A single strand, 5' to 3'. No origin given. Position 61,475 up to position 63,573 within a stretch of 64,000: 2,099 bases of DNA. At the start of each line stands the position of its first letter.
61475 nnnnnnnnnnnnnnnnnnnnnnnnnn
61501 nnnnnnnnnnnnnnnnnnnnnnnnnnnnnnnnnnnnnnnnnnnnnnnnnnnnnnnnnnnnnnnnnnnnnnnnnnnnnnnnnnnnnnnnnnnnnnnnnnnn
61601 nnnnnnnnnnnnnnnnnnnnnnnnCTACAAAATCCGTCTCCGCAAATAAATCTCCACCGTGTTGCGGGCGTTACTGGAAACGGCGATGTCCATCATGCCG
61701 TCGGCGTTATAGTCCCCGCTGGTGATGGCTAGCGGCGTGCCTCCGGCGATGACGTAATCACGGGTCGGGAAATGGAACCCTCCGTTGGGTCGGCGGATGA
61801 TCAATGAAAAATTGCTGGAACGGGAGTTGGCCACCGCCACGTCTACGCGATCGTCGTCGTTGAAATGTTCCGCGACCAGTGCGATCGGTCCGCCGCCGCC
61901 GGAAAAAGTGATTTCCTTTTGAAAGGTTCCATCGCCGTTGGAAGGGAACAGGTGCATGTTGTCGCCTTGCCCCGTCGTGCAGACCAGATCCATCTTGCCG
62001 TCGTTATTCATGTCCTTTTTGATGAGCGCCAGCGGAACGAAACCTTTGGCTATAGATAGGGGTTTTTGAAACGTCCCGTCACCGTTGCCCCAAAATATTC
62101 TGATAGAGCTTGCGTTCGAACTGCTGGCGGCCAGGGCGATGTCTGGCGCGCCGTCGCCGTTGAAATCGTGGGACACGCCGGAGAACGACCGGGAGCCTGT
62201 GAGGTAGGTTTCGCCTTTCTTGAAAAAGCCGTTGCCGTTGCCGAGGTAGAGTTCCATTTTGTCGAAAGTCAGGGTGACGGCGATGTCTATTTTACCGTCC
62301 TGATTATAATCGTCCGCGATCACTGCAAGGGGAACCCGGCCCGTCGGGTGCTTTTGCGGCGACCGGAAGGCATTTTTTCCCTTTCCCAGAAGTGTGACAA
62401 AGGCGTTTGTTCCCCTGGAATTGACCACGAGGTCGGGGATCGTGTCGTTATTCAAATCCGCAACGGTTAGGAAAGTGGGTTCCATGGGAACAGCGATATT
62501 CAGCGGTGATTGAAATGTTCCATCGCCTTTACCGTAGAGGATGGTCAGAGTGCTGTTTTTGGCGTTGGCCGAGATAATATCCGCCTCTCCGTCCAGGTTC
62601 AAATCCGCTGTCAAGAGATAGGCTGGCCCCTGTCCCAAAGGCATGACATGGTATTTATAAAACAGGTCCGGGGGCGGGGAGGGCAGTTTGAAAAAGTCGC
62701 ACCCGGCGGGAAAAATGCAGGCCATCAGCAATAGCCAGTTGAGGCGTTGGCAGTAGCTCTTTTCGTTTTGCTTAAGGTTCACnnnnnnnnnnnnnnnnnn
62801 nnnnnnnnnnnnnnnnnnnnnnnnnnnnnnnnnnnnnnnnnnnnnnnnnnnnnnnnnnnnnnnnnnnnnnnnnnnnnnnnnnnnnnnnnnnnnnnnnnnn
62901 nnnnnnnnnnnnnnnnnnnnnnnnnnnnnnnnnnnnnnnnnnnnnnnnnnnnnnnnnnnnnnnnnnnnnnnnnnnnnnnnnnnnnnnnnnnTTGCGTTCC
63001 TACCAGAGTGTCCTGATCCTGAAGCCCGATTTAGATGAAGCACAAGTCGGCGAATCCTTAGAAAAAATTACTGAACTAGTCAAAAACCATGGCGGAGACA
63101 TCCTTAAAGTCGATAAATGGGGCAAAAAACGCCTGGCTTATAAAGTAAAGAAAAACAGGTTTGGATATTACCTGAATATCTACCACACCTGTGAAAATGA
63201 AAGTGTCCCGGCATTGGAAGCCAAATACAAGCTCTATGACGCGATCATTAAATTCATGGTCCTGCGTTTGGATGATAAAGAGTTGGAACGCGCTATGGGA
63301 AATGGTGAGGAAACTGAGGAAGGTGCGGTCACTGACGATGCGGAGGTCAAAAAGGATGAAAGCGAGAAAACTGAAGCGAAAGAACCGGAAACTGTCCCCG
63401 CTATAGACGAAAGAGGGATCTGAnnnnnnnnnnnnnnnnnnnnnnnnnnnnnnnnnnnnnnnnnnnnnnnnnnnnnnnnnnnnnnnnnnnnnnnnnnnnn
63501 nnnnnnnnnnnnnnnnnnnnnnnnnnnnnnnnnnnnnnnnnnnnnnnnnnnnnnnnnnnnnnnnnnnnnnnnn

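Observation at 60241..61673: nhaA is bracketed by perfect 46-bp direct repeats that duplicate the 3' end of the adjacent FG-GAP gene (cassette-like insertion)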

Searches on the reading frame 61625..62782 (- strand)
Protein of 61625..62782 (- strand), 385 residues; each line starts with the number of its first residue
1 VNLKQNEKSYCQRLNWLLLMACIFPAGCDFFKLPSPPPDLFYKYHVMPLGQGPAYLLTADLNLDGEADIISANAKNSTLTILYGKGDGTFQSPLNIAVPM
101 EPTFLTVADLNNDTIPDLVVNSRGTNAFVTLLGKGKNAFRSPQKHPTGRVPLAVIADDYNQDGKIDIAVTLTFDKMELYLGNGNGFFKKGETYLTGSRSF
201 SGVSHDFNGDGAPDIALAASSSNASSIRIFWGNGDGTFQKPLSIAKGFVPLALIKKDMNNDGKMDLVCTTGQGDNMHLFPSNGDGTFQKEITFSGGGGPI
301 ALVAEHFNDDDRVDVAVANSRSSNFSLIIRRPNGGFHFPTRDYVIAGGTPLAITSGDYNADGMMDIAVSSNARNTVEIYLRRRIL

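Call 6: search_protein_families(library=pfam, proteins=[window:61625-62782:-])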
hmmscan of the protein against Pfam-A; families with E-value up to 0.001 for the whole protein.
window:61625-62782:- (385 aa): 2 families
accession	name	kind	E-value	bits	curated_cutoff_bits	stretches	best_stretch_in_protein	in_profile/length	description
PF13517.12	FG-GAP_3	-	5.4e-47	158.7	26.9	6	60-120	1-61/61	FG-GAP-like repeat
PF01839.29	FG-GAP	-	2.2e-19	69.4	22.1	0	206-223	9-26/37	FG-GAP repeat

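Call 8: find_encoding_contigs(protein=window:61625-62782:-, flank=10000, max_places=10)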
Protein window:61625-62782:- (385 aa): no gene with exactly this product is on record in the collection.

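Call 12: find_homologous_proteins(query=window:61625-62782:-, max_evalue=1e-20)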
Query window:61625-62782:- (385 aa): 6145 proteins with E <= 1e-20 among 8000 candidates; the best 120 are listed.
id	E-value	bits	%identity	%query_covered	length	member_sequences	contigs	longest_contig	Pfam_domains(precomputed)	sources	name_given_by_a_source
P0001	2.3e-260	881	100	100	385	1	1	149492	PF01839.30,PF13517.13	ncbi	-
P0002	1.2e-223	760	88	100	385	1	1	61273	PF01839.30,PF13517.13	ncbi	-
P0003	4.9e-223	758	87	100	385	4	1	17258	PF01839.30,PF13517.13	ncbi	-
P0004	6.0e-216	735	85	100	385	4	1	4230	PF01839.30,PF13517.13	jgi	jgi:hypothetical protein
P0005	2.7e-215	733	83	100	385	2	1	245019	PF01839.30,PF13517.13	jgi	jgi:hypothetical protein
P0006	3.6e-213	726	83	100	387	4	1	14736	PF01839.30,PF13517.13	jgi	jgi:hypothetical protein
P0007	5.6e-208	708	81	100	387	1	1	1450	PF01839.30,PF13517.13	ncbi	-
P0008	7.2e-208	708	80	100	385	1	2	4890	PF01839.30,PF13517.13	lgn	-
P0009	6.6e-206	702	80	100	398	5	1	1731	PF01839.30,PF13517.13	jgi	-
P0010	2.9e-204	696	79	100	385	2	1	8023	PF01839.30,PF13517.13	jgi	jgi:hypothetical protein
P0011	1.0e-202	691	80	99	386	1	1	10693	PF01839.30,PF13517.13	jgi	-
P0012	1.8e-199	680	79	99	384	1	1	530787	PF01839.30,PF13517.13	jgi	jgi:hypothetical protein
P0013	2.4e-197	673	78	100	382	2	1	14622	PF01839.30,PF13517.13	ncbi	-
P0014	1.8e-194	664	77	100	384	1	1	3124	PF01839.30,PF13517.13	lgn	-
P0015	4.4e-192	656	77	99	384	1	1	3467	PF01839.30,PF13517.13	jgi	-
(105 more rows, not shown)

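Call 13: find_encoding_contigs(protein=P0001, flank=6000, max_places=6)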
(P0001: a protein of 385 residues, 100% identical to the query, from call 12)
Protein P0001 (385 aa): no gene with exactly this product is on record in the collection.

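Call 14: find_encoding_contigs(protein=P0002, flank=6000, max_places=6)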
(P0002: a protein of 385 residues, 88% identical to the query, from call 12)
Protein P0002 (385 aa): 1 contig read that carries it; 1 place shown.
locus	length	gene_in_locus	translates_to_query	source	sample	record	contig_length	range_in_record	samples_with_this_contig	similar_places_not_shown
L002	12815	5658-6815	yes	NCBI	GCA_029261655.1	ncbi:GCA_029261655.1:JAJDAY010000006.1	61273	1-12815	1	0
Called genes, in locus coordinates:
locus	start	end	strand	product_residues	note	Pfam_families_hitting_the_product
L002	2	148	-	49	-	?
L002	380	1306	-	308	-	PF24575:TPR_Slam (faint), PF13428:TPR_14 (faint), PF00515:TPR_1 (faint), PF07719:TPR_2 (faint), PF13174:TPR_6 (faint), PF13176:TPR_7 (faint), PF13424:TPR_12, PF13181:TPR_8 (weak), +2 more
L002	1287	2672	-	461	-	PF00772:DnaB, PF13481:AAA_25, PF03796:DnaB_C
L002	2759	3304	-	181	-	PF01281:Ribosomal_L9_N, PF03948:Ribosomal_L9_C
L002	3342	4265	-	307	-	PF09991:DUF2232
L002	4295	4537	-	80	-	PF01084:Ribosomal_S18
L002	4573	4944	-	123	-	PF00436:SSB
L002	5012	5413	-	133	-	PF01250:Ribosomal_S6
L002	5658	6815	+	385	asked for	PF01839:FG-GAP (faint), PF13517:FG-GAP_3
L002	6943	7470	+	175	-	-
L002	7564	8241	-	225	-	PF24521:Ank_KRIT1 (faint), PF12796:Ank_2, PF13857:Ank_5 (weak), PF00023:Ank, PF13637:Ank_4 (weak), PF12796:Ank_2, PF13857:Ank_5 (weak), PF13637:Ank_4, +1 more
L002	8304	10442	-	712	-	PF00496:SBP_bac_5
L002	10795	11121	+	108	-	PF00037:Fer4 (weak), PF12797:Fer4_2 (faint), PF12838:Fer4_7 (weak)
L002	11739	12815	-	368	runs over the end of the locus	PF02812:ELFV_dehydrog_N, PF00208:ELFV_dehydrog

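Call 15: find_encoding_contigs(protein=P0003, flank=6000, max_places=6)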
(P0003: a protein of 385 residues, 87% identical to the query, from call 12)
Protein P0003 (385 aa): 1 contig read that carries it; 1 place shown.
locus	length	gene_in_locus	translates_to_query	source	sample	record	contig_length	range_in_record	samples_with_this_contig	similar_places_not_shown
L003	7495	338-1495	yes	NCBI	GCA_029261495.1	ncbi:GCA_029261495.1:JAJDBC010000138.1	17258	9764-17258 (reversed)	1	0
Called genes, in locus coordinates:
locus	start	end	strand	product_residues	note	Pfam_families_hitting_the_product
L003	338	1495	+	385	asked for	PF01839:FG-GAP (faint), PF13517:FG-GAP_3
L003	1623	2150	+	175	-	-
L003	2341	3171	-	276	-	-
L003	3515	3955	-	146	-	PF09335:VTT_dom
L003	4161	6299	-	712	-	PF00496:SBP_bac_5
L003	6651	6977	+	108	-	PF00037:Fer4 (weak), PF12797:Fer4_2 (faint), PF12838:Fer4_7 (weak)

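Call 20: find_related_loci(query=A1, collection=genome_contigs, flank=8000)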
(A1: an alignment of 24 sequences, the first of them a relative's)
Query A1 (385 aa) in genome_contigs; peptide patterns used: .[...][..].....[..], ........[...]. (x = any residue, [..] = any of these).
82 stretches matched a pattern; 68 encode a relative of the query (tblastn E <= 1e-3); 68 distinct loci.
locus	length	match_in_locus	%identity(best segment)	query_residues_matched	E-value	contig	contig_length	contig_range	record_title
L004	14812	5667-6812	88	4-385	0e+0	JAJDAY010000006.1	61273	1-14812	MAG: Nitrospinaceae bacterium isolate OFTM181 OFTM181_5, whole genome shotgun sequence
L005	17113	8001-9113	71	14-385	1e-163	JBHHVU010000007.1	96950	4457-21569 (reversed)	MAG: Nitrospinaceae bacterium isolate S.4.sp1_bin.35 NODE_24_length_96950_cov_9.077940, whole genome shotgun sequence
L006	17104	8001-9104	69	17-385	9e-163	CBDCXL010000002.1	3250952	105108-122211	MAG: Nitrospinales bacterium isolate 4e79c772-6b72-4db0-bd25-b8212fbdc190 genome assembly, contig: contig_2, whole genom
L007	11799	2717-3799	74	19-380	1e-162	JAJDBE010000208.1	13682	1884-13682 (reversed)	MAG: Nitrospinaceae bacterium isolate OFTM6 OFTM6_207, whole genome shotgun sequence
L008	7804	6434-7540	65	14-385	6e-161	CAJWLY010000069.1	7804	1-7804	MAG TPA_asm: uncultured Nitrospinaceae bacterium isolate ERR599060_bin.7_MetaBAT_v2.12.1_MAG genome assembly, contig: NO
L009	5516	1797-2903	65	14-385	2e-162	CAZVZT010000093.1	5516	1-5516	MAG TPA_asm: uncultured Nitrospinaceae bacterium isolate SRP308112_co1_22 genome assembly, contig: NODE_29925_length_551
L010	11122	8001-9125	66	9-385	5e-158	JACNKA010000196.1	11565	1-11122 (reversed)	MAG: Nitrospinota bacterium isolate NIOZ-UU48 NIOZ-UU_NODE_7026_length_11565_cov_8.58749, whole genome shotgun sequence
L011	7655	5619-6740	66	10-385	1e-156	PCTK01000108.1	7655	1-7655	MAG: Nitrospinae bacterium CG22_combo_CG10-13_8_21_14_all_47_10 CG22_scaffold_6548_c, whole genome shotgun sequence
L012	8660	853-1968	65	12-385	6e-155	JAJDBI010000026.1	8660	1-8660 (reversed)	MAG: Nitrospinaceae bacterium isolate OFTM91 OFTM91_25, whole genome shotgun sequence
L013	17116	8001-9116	64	10-383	1e-153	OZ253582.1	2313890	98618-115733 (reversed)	MAG: Nitrospinales bacterium isolate d88e25f9-fceb-4c12-a94a-4a5aae773960 genome assembly, chromosome: 1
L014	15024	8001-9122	62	5-383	3e-153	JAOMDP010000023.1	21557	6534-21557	Nitrospinota bacterium isolate AH-558-C10 AH-558-C10_NODE_23, whole genome shotgun sequence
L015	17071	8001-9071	66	28-385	4e-153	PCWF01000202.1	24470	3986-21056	MAG: Nitrospinae bacterium CG11_big_fil_rev_8_21_14_0_20_56_8 CG11_8_21_14_0.20_scaffold_2528_c, whole genome shotgun se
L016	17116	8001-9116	65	12-385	8e-153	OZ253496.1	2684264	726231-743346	MAG: Nitrospinales bacterium isolate df65dd65-b23d-4177-8dc5-9078cc071d11 genome assembly, chromosome: 1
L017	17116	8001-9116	64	12-385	2e-152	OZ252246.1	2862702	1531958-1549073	MAG: Nitrospinales bacterium isolate 09764799-6df8-48cc-ac82-a3f7e3b0517f genome assembly, chromosome: 1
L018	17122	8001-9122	64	10-385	5e-152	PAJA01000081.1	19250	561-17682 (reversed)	MAG: Nitrospina sp. isolate NAT221 84827, whole genome shotgun sequence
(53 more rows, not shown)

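Call 37: find_encoding_contigs(protein=P0005, flank=7000, max_places=3)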
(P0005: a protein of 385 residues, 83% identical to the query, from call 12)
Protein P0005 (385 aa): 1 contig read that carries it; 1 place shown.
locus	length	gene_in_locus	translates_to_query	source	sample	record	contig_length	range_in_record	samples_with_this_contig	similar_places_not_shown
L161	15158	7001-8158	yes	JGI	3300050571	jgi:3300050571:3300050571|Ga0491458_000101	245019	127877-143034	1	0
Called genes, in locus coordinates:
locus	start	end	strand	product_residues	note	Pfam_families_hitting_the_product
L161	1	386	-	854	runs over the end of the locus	PF07517:SecA_DEAD, PF00270:DEAD (weak), PF01043:SecA_PP_bind, PF21090:P-loop_SecA, PF07516:SecA_SW, PF02810:SEC-C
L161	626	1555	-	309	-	PF01551:Peptidase_M23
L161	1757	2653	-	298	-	PF12895:ANAPC3 (faint), PF07719:TPR_2 (faint), PF13176:TPR_7 (faint), PF13428:TPR_14 (faint), PF13431:TPR_17 (faint), PF14559:TPR_19 (weak), PF13424:TPR_12 (weak), PF13181:TPR_8 (weak), +4 more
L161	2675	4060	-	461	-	PF00772:DnaB, PF13481:AAA_25, PF03796:DnaB_C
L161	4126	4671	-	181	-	PF01281:Ribosomal_L9_N, PF03948:Ribosomal_L9_C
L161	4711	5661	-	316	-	PF09991:DUF2232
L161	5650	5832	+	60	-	-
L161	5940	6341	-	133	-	PF00436:SSB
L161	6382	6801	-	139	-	PF01250:Ribosomal_S6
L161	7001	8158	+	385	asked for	PF01839:FG-GAP (faint), PF13517:FG-GAP_3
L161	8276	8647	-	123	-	PF01152:Bac_globin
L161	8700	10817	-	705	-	PF00496:SBP_bac_5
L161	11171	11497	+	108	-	PF00037:Fer4 (weak), PF12797:Fer4_2 (faint), PF12838:Fer4_7 (weak)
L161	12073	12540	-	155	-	PF00571:CBS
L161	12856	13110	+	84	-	-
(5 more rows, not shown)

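Call 38: find_encoding_contigs(protein=P0006, flank=7000, max_places=3)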
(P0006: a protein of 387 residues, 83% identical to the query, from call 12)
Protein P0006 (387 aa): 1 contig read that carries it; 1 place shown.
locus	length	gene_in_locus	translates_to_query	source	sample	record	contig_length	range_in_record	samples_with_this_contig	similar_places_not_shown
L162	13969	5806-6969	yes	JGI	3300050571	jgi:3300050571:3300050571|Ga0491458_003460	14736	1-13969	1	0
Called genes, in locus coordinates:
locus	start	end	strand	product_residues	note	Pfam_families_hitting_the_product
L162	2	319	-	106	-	?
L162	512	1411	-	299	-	PF07719:TPR_2 (faint), PF13428:TPR_14 (faint), PF14559:TPR_19 (faint), PF00515:TPR_1 (faint), PF13174:TPR_6 (faint), PF13176:TPR_7 (faint), PF13181:TPR_8 (faint), PF13424:TPR_12 (weak), +2 more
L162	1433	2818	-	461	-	PF00772:DnaB, PF13481:AAA_25, PF03796:DnaB_C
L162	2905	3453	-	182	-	PF01281:Ribosomal_L9_N, PF03948:Ribosomal_L9_C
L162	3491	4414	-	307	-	PF09991:DUF2232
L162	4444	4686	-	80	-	PF01084:Ribosomal_S18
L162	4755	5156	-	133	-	PF00436:SSB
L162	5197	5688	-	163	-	PF01250:Ribosomal_S6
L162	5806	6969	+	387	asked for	PF01839:FG-GAP (faint), PF13517:FG-GAP_3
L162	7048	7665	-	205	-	PF00719:Pyrophosphatase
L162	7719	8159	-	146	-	PF09335:VTT_dom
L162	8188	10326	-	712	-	PF00496:SBP_bac_5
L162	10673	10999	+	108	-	PF00037:Fer4 (weak), PF12797:Fer4_2 (faint), PF12838:Fer4_7 (weak)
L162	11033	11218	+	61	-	-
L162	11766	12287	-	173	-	-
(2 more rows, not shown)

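Call 39: find_encoding_contigs(protein=P0004, flank=7000, max_places=3)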
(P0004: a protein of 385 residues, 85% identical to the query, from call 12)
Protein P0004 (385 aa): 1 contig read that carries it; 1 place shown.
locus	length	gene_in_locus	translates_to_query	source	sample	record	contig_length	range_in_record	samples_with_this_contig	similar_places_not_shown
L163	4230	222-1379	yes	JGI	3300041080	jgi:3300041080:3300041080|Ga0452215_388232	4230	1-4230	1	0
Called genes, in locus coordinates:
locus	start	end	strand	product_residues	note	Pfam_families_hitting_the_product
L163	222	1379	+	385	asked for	PF01839:FG-GAP (faint), PF13517:FG-GAP_3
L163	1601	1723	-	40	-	-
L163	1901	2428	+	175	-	PF00248:Aldo_ket_red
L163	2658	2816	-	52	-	-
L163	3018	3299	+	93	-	-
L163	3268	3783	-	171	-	PF09335:VTT_dom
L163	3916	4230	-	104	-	?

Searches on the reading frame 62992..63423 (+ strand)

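Call 6: search_protein_families(library=pfam, proteins=[window:62992-63423:+])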
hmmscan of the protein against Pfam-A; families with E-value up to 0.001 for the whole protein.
window:62992-63423:+ (143 aa): 1 family
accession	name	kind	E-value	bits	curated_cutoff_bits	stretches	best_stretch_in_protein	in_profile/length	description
PF01250.22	Ribosomal_S6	-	4.8e-25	88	27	1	4-92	2-90/90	Ribosomal protein S6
